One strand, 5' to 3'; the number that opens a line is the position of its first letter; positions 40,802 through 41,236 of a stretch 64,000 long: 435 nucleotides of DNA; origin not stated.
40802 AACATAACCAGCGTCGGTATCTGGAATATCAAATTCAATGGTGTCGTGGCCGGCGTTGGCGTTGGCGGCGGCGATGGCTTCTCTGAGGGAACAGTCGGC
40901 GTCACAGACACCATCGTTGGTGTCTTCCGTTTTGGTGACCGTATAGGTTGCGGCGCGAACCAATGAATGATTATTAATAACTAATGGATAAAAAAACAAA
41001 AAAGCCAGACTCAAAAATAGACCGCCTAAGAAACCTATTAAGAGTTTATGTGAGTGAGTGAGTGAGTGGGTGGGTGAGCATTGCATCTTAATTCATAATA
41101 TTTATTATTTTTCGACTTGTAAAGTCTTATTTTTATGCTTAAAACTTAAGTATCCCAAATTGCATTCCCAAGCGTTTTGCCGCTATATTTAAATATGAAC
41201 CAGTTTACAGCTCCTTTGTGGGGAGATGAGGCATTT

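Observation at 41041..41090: Paralogous SSR-bearing leader peptide on a second, unrelated surface protein (beta-helix), here locked in frame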

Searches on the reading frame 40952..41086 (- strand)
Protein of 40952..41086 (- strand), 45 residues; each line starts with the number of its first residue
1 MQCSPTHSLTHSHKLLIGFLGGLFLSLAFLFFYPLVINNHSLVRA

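Call 33: find_homologous_proteins(query=A3, max_evalue=10)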
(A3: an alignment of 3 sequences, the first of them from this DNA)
Query A3 (3 sequences) (45 aa, profile of the alignment): 43 proteins with E <= 10 among 6144 candidates.
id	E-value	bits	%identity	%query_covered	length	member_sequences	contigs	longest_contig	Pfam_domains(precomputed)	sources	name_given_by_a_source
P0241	1.6e-1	30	88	18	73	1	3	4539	-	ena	-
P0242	1.6e-1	30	67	27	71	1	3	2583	-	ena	-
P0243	1.7e-1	30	71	27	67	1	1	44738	-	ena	-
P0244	2.6e-1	29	89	20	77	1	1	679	PF02896.25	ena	-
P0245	4.9e-1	28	86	31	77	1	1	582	-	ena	-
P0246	5.3e-1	28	-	-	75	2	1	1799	-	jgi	jgi:hypothetical protein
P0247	6.3e-1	28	48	51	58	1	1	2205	-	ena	-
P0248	6.6e-1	28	67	33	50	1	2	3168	-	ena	-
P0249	6.7e-1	28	43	62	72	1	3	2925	-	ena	-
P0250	6.8e-1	28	48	56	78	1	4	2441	-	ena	-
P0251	9.8e-1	27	39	71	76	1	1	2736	-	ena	-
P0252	1.2e+0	27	100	16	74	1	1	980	-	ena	-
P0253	1.3e+0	27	100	16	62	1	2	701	-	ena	-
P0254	1.5e+0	27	100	16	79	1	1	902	-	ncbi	-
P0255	2.1e+0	26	100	20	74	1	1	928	-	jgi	jgi:hypothetical protein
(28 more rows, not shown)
